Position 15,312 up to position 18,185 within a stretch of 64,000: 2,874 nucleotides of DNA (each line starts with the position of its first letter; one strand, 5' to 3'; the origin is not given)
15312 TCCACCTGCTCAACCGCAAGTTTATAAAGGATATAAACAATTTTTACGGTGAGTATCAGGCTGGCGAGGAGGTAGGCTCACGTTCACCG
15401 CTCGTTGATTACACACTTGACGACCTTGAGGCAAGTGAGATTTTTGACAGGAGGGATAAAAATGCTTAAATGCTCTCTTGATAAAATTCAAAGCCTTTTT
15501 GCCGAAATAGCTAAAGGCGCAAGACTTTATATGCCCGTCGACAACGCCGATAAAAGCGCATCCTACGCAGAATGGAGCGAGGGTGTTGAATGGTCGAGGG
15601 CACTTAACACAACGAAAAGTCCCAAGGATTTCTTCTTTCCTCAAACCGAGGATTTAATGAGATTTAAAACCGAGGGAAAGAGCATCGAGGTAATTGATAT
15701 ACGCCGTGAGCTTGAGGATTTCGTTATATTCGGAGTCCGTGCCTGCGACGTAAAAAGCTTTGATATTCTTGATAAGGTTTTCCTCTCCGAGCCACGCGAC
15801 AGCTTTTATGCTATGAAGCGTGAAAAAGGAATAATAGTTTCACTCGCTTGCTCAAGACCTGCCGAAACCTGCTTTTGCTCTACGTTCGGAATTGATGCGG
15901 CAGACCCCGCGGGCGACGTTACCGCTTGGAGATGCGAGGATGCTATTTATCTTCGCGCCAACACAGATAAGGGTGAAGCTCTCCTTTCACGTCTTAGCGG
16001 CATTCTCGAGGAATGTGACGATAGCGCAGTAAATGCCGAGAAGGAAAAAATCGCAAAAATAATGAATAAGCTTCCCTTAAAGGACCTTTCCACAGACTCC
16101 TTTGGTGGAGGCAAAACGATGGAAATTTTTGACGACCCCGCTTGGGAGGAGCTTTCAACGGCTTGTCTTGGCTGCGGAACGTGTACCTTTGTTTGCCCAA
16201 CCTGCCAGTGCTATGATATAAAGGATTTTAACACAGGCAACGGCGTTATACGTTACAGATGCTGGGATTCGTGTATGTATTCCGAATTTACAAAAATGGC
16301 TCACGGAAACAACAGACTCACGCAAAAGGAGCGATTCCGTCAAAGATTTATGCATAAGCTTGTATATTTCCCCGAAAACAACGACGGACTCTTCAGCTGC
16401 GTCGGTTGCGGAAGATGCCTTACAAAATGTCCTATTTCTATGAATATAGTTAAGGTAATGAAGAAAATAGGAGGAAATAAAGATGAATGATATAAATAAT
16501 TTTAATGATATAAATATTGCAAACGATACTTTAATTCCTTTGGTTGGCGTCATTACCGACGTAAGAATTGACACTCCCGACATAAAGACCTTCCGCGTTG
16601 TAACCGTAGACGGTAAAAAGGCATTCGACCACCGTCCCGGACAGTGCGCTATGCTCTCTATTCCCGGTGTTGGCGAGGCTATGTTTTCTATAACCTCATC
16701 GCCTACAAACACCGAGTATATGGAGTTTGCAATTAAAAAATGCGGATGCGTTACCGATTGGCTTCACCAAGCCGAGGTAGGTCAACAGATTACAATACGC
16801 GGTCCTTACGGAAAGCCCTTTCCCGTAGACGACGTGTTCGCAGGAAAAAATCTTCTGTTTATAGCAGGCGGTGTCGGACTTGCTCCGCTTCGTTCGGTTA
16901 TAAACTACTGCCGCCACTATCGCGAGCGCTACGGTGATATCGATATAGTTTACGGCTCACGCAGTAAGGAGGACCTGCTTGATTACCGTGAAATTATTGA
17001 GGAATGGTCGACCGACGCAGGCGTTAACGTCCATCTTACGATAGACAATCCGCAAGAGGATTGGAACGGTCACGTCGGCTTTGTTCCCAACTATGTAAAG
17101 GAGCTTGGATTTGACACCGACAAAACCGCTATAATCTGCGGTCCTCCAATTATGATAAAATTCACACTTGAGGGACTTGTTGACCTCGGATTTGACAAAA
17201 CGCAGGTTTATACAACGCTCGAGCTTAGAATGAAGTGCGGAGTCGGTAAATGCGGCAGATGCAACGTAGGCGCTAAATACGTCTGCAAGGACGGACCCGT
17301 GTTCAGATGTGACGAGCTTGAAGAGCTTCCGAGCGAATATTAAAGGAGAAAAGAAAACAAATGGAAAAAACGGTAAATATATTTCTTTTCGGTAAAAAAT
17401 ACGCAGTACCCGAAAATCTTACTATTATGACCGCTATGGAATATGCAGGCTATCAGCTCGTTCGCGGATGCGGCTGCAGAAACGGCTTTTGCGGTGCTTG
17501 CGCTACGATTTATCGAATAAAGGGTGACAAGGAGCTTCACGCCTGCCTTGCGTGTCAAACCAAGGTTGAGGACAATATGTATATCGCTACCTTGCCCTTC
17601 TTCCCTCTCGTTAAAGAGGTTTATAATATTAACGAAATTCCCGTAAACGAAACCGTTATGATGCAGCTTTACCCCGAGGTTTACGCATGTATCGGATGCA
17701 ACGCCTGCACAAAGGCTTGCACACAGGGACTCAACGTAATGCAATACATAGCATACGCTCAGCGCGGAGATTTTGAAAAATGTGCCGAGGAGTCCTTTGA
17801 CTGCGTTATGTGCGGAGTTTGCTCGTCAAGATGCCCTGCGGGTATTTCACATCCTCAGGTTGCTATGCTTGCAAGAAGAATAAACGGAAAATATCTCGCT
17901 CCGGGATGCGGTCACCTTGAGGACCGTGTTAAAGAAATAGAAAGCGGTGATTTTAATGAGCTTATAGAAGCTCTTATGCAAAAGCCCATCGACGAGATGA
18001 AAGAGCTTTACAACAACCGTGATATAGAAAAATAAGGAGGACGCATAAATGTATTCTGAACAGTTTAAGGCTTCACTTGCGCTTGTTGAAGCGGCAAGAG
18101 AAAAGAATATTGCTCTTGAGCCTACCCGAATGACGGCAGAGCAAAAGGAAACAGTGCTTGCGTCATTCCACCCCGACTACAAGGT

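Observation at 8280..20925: mdh-fumC-hdrBCA-mvhD-flxCBA-like-frdBA-like-transporter operon: candidate soluble, flavin-based electron-bifurcating NADH:fumarate reductase pathway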

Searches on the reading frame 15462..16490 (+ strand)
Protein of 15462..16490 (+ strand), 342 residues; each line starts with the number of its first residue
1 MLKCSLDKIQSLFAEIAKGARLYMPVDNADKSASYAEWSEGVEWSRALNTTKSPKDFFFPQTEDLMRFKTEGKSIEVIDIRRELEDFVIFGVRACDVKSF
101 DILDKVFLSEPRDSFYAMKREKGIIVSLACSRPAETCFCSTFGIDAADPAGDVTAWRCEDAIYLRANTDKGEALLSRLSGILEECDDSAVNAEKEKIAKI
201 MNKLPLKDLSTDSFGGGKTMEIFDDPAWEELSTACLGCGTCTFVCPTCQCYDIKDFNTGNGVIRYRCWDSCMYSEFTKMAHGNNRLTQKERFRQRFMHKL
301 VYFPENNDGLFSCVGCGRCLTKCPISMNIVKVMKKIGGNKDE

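Call 4: search_protein_families(library=pfam, proteins=[window:15462-16490:+], max_evalue=0.01)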
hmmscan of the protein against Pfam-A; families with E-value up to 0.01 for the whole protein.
window:15462-16490:+ (342 aa): 11 families
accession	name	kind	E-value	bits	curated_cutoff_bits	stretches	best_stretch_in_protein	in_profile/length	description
PF17179.9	Fer4_22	-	5.5e-30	104.5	27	1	235-326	2-94/95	4Fe-4S dicluster domain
PF13183.11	Fer4_8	-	1.3e-06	29.3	27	1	233-325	3-66/68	4Fe-4S dicluster domain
PF12797.12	Fer4_2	-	2.1e-06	27.8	24.5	1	234-247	9-22/22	4Fe-4S binding domain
PF13534.11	Fer4_17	-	2.3e-06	28.5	22.2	1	267-327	8-60/61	4Fe-4S dicluster domain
PF13187.11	Fer4_9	-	6.6e-06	26.5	27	0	234-324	1-48/52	4Fe-4S dicluster domain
PF12838.12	Fer4_7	-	8.4e-06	26.6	27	1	235-324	2-49/52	4Fe-4S dicluster domain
PF00037.32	Fer4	-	3.1e-05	24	21.1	0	234-247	7-20/24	4Fe-4S binding domain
PF14697.11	Fer4_21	-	8e-05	23.1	35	0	228-250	34-56/59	4Fe-4S dicluster domain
PF13237.11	Fer4_10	-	0.00019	21.7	25.5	1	312-325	8-21/53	4Fe-4S dicluster domain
PF12837.12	Fer4_6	-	0.0013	19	25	0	312-324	8-20/24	4Fe-4S binding domain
PF25160.1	LdpA_Fe-S-bd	-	0.0017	18.5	27.6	1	312-326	27-41/49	LdpA Fe-S cluster-binding domain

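Call 6: search_protein_families(library=ncbifam, proteins=[window:15462-16490:+], max_evalue=0.00001)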
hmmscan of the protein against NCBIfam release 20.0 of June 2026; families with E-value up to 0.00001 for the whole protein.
window:15462-16490:+ (342 aa): 3 families
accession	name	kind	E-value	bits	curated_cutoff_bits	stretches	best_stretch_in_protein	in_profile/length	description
NF040833.1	sulfhyd_HydB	equivalog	3.1e-55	187.5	750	1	18-340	20-339/367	NADPH-dependent hydrogenase/sulfhydrogenase 1 subunit beta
NF040829.1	sulfhyd_ShyB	equivalog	8.5e-54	182.8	690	1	3-337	5-330/334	NAD(P)-dependent hydrogenase/sulfhydrogenase 2 subunit beta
TIGR02910.1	sulfite_red_A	equivalog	3.7e-42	144.7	323.15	1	45-337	53-327/334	anaerobic sulfite reductase subunit AsrA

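Call 26: search_solved_structures(query=window:15462-16490:+, max_evalue=0.001)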
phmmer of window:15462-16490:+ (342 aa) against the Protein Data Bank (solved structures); distinct sequences matched with E-value up to 0.001: 2.
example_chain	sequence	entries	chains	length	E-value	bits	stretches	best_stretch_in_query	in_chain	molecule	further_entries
9nez_B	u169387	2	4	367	8.4e-54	185.9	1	16-338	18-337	Sulfhydrogenase 1 subunit beta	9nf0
8rvu_E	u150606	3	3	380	1.3e-05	27.5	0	155-252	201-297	Formate dehydrogenase, beta subunit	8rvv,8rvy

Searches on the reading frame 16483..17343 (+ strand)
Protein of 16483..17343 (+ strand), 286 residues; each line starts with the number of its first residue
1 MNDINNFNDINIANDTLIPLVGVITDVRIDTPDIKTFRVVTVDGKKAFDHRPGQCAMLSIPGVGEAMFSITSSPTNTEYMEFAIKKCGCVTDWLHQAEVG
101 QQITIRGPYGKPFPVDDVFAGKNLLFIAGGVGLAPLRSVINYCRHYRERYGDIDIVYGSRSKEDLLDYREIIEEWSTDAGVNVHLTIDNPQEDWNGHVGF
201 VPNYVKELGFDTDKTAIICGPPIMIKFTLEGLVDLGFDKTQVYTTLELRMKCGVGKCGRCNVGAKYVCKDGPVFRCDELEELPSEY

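Call 4: search_protein_families(library=pfam, proteins=[window:16483-17343:+], max_evalue=0.01)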
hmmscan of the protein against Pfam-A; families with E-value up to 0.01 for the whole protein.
window:16483-17343:+ (286 aa): 3 families
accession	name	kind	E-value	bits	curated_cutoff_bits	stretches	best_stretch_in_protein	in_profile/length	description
PF00175.26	NAD_binding_1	-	1.3e-15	58.4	22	1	126-228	1-107/109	Oxidoreductase NAD-binding domain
PF10418.14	DHODB_Fe-S_bind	-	3.8e-10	39.8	23.9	1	247-279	1-40/41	Iron-sulfur cluster binding domain of dihydroorotate dehydrogenase B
PF00970.30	FAD_binding_6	-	3.6e-06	27.7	21.1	1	31-111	11-96/99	Oxidoreductase FAD-binding domain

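Call 6: search_protein_families(library=ncbifam, proteins=[window:16483-17343:+], max_evalue=0.00001)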
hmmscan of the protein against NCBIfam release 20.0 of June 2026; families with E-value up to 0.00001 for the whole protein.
window:16483-17343:+ (286 aa): 24 families
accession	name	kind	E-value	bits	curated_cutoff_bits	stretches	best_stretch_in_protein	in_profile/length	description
NF006220.0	PRK08345.1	subfamily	2.5e-67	227.2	395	1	35-275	26-283/294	cytochrome-c3 hydrogenase subunit gamma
TIGR02911.1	sulfite_red_B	equivalog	1.9e-58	197.6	288.6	1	17-275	3-252/261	anaerobic sulfite reductase subunit AsrB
NF040835.1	sulfhyd_HydG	equivalog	1.4e-57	195.2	650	1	37-275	37-280/292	NADPH-dependent hydrogenase/sulfhydrogenase 1 subunit gamma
NF040830.1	sulfhyd_ShyC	equivalog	3.6e-53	180.6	600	1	27-275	14-277/288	NAD(P)-dependent hydrogenase/sulfhydrogenase 2 subunit gamma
NF000796.0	PRK00054.1-1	equivalog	3.7e-44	150.9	224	1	23-281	7-237/254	dihydroorotate dehydrogenase electron transfer subunit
NF000798.0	PRK00054.1-3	equivalog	2.3e-26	92.9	219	1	45-279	26-242/244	dihydroorotate dehydrogenase electron transfer subunit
NF000799.0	PRK00054.1-4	equivalog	7.3e-22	77.7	314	1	74-278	61-255/258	dihydroorotate dehydrogenase electron transfer subunit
NF045803.1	MethMoxFADbindMmoC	equivalog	1.2e-21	76.9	500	1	43-244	133-337/343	aromatic/alkene monooxygenase hydroxylase FAD-binding subunit MmoC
NF040810.1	BenC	equivalog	1.8e-21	76.7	430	1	28-241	113-324/333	benzoate 1,2-dioxygenase electron transfer component BenC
NF008822.0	PRK11872.1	equivalog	2.3e-20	72.9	402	1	20-244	107-332/341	anthranilate 1,2-dioxygenase electron transfer component AntC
NF000797.0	PRK00054.1-2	equivalog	1.6e-19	70.2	270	1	43-277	35-263/267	dihydroorotate dehydrogenase electron transfer subunit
NF004862.0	PRK06222.1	subfamily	1.2e-18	67.6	220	1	48-277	26-246/281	sulfide/dihydroorotate dehydrogenase-like FAD/NAD-binding protein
TIGR01941.1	nqrF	equivalog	1.9e-18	66.6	295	1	85-242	237-398/405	NADH:ubiquinone reductase (Na(+)-transporting) subunit F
NF058606.1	GlBtMonoRdsGbcB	equivalog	5.8e-18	64.9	500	1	29-241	23-241/362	glycine betaine monooxygenase reductase subunit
NF009414.0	PRK12778.1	equivalog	9e-18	63.9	1103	1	44-279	22-248/752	bifunctional dihydroorotate dehydrogenase B NAD binding subunit/NADPH-dependent glutamate synthase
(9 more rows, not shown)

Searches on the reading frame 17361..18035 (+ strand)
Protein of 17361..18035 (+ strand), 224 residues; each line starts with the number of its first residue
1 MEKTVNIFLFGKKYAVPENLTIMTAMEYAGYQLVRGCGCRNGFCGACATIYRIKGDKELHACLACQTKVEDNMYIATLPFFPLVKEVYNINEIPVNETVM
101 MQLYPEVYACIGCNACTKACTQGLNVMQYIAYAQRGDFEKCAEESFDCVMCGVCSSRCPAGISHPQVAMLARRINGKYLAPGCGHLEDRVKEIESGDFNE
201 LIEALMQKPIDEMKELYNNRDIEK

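Call 4: search_protein_families(library=pfam, proteins=[window:17361-18035:+], max_evalue=0.01)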
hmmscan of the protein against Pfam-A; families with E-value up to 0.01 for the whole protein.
window:17361-18035:+ (224 aa): 10 families
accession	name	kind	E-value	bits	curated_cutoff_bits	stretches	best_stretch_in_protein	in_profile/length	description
PF13187.11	Fer4_9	-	4.5e-07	30.2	27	1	109-161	1-50/52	4Fe-4S dicluster domain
PF12838.12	Fer4_7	-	5e-07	30.5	27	1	110-162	2-52/52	4Fe-4S dicluster domain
PF13510.11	Fer2_4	-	1.4e-05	25.5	22.8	1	3-77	2-79/82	2Fe-2S iron-sulfur cluster binding domain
PF13183.11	Fer4_8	-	1.5e-05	25.9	27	1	106-162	1-68/68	4Fe-4S dicluster domain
PF00111.32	Fer2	-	5e-05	23.6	21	1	13-69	9-76/77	2Fe-2S iron-sulfur cluster binding domain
PF13237.11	Fer4_10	-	5.5e-05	23.5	25.5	1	109-159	8-53/53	4Fe-4S dicluster domain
PF14697.11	Fer4_21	-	0.00015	22.2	35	1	109-160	7-53/59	4Fe-4S dicluster domain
PF13534.11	Fer4_17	-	0.00033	21.6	22.2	1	109-163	1-61/61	4Fe-4S dicluster domain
PF13085.11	Fer2_3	-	0.00067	20.1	27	1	36-86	49-97/107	2Fe-2S iron-sulfur cluster binding domain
PF12797.12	Fer4_2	-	0.0062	16.9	24.5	1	108-120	8-20/22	4Fe-4S binding domain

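Call 6: search_protein_families(library=ncbifam, proteins=[window:17361-18035:+], max_evalue=0.00001)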
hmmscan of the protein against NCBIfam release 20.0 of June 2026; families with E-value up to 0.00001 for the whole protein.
window:17361-18035:+ (224 aa): 9 families
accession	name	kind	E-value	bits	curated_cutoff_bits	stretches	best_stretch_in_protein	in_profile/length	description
TIGR01945.1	rnfC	subfamily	1.1e-10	40.6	245.95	1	105-166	360-422/435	RnfABCDGE type electron transport complex subunit C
TIGR00314.1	cdhA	equivalog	1.5e-09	36.3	781.3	1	103-169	394-460/784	CO dehydrogenase/acetyl-CoA synthase complex subunit alpha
NF003454.1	PRK05035.1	equivalog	1.6e-09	36.8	345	1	93-162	352-422/556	electron transport complex subunit RsxC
NF004898.0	PRK06259.1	equivalog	2.5e-09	36.3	385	1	12-160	19-148/488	fumarate reductase (CoM/CoB) subunit TfrB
NF041837.1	rnfC_Methano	equivalog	2.5e-07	29.9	650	1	104-167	354-418/438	Rnf electron transport complex subunit RnfC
TIGR00384.1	dhsB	subfamily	4.1e-07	29.7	88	0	37-87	47-96/222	succinate dehydrogenase and fumarate reductase iron-sulfur protein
NF004616.0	PRK05950.1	subfamily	6.2e-07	28.8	228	0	37-86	56-103/238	succinate dehydrogenase iron-sulfur subunit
NF040763.1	FeFe_hydrog_A6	exception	9.2e-07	27.6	765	0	99-162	136-204/571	NADH-dependent [FeFe] hydrogenase, group A6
NF042952.1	MFR_FeS_SdhB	equivalog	5e-06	25.7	600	0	37-73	49-79/320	8-methylmenaquinol:fumarate reductase iron-sulfur subunit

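Call 63: search_solved_structures(query=window:17361-18035:+, max_evalue=0.01, show_alignments=1)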
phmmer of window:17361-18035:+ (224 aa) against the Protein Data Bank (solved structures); distinct sequences matched with E-value up to 0.01: 61 (the best 60 are shown).
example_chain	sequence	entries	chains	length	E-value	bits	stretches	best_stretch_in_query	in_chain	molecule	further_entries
8ahx_C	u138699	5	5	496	3.9e-07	32.9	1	109-162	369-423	Ion-translocating oxidoreductase complex subunit C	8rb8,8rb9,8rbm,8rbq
9eri_C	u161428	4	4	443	1.4e-05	27.9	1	109-162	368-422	Na(+)-translocating ferredoxin:NAD(+) oxidoreductase complex subunit C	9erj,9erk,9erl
9kpt_B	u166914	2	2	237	1.9e-05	27.4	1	37-160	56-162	Succinate dehydrogenase [ubiquinone] iron-sulfur subunit, mitochondrial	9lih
9kq3_B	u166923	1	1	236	1.9e-05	27.4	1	37-160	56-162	Succinate dehydrogenase [ubiquinone] iron-sulfur subunit, mitochondrial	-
9lig_B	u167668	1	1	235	1.9e-05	27.4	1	37-160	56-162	Succinate dehydrogenase [ubiquinone] iron-sulfur subunit, mitochondrial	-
9kps_B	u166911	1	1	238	2e-05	27.3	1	37-160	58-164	Succinate dehydrogenase [ubiquinone] iron-sulfur subunit, mitochondrial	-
9qdl_B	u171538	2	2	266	2.8e-05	26.8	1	37-160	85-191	Succinate dehydrogenase [ubiquinone] iron-sulfur subunit, mitochondrial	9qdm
3cf4_A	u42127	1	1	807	3.1e-05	26.7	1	77-163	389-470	Acetyl-CoA decarboxylase/synthase alpha subunit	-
9lay_B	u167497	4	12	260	0.00017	24.3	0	90-172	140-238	4Fe-4S ferredoxin iron-sulfur binding domain protein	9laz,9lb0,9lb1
9e0j_K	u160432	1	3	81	0.00053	22.7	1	109-167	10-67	Photosystem I iron-sulfur center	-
7f4v_aC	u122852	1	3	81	0.00091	21.9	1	109-167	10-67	Photosystem I iron-sulfur center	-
7dr0_C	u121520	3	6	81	0.001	21.7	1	109-166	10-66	Photosystem I iron-sulfur center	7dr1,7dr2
9ygv_C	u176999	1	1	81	0.0013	21.4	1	109-172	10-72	Photosystem I iron-sulfur center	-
2wsc_C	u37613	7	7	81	0.0013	21.4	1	109-163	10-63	PHOTOSYSTEM I IRON-SULFUR CENTER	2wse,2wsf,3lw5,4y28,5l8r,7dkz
9m4f_C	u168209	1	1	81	0.0013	21.4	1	109-163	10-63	PsaC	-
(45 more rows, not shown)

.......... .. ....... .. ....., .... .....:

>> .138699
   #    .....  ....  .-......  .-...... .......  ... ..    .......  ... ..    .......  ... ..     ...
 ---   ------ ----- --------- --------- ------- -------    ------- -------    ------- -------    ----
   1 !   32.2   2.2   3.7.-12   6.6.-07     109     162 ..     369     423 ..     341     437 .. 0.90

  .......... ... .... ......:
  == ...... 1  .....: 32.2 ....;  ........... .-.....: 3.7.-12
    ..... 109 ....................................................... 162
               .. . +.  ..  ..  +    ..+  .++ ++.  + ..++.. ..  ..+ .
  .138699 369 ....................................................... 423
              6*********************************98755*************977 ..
